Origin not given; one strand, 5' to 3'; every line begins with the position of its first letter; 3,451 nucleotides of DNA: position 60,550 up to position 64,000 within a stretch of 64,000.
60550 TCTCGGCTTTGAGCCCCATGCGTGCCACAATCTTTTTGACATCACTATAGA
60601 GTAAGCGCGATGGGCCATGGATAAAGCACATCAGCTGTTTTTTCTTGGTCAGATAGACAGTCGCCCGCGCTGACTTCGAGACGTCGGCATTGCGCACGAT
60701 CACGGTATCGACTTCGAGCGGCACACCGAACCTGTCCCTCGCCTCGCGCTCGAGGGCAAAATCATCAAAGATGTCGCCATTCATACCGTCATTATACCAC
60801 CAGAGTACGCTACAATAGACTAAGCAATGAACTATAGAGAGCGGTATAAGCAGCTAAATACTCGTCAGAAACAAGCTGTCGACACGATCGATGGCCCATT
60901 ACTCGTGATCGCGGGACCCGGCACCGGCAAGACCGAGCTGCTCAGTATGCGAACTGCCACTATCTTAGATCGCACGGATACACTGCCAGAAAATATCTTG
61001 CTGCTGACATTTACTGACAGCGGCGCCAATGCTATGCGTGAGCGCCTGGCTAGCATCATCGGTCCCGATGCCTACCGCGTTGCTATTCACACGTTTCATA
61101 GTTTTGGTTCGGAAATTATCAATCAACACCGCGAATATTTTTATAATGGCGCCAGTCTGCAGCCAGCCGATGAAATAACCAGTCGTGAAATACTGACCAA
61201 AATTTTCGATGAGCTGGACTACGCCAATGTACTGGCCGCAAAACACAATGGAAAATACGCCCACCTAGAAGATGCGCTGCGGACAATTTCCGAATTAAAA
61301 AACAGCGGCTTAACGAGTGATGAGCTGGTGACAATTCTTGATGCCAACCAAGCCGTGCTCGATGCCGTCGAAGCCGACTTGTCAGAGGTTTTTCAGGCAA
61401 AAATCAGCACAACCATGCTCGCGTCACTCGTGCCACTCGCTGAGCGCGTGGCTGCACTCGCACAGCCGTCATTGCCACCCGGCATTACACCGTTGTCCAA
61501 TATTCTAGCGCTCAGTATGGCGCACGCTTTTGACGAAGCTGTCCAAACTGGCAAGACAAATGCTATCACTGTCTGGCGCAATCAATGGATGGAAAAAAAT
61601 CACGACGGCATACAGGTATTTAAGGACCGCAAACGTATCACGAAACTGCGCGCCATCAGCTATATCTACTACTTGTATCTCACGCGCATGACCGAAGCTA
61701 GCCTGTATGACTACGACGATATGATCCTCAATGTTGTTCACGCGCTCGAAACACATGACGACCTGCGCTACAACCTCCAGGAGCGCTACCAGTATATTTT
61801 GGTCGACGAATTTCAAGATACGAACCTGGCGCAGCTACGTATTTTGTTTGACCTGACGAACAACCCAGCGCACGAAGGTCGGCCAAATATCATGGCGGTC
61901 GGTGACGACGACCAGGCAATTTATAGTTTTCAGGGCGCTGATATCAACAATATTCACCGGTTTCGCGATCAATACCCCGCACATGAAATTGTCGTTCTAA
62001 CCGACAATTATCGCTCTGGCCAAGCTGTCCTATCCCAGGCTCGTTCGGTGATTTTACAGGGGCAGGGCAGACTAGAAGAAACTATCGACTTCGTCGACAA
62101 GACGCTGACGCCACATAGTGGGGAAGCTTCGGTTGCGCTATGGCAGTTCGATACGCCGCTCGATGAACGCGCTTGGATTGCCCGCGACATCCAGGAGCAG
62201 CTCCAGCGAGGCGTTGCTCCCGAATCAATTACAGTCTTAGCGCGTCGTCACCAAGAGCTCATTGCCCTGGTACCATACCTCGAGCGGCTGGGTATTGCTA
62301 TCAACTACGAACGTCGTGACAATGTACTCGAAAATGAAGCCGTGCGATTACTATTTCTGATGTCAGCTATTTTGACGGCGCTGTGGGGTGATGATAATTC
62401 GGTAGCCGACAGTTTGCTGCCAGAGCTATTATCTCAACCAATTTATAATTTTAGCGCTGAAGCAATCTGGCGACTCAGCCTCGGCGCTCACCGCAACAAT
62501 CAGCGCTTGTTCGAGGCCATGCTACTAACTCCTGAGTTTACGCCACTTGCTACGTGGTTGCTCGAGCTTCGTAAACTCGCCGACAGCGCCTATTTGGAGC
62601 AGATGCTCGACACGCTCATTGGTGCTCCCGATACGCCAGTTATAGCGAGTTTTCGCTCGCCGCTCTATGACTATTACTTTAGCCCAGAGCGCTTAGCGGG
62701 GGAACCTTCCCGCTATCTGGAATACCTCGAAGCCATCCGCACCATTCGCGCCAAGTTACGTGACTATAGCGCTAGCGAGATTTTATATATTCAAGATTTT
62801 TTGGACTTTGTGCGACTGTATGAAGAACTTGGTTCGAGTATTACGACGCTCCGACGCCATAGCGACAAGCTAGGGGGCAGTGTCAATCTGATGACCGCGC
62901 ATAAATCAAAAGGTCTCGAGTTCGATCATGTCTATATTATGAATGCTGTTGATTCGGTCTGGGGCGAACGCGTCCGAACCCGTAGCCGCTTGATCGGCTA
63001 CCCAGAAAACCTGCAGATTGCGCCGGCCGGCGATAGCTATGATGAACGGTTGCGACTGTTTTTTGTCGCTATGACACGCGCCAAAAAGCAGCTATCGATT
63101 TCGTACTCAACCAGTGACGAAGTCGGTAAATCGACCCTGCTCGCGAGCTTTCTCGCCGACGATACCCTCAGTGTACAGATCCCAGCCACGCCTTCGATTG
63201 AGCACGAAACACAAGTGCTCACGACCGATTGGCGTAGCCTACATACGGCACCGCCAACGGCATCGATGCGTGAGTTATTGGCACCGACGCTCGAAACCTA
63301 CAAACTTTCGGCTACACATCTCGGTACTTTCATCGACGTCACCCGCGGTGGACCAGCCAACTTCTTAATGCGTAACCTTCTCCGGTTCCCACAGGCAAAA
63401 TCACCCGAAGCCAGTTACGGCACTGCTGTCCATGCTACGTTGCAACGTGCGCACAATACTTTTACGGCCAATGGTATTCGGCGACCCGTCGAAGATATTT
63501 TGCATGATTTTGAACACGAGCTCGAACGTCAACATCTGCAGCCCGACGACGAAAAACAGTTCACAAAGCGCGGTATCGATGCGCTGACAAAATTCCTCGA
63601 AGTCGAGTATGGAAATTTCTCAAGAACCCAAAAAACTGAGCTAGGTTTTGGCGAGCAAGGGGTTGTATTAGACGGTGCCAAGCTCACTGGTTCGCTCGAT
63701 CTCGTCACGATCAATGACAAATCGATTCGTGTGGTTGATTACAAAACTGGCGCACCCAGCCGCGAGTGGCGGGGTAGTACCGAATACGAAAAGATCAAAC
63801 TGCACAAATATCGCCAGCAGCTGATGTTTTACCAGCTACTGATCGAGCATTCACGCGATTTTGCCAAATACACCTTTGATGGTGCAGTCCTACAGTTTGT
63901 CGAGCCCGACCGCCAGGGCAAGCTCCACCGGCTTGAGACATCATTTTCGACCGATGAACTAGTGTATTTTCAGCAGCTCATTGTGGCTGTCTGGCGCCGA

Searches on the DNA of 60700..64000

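Call 69: search_rna_families(source=window, start=60700, end=64000, threshold=evalue, max_evalue=0.1)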
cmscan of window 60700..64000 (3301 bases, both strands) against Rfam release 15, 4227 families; matches with E-value up to 0.1: 0.
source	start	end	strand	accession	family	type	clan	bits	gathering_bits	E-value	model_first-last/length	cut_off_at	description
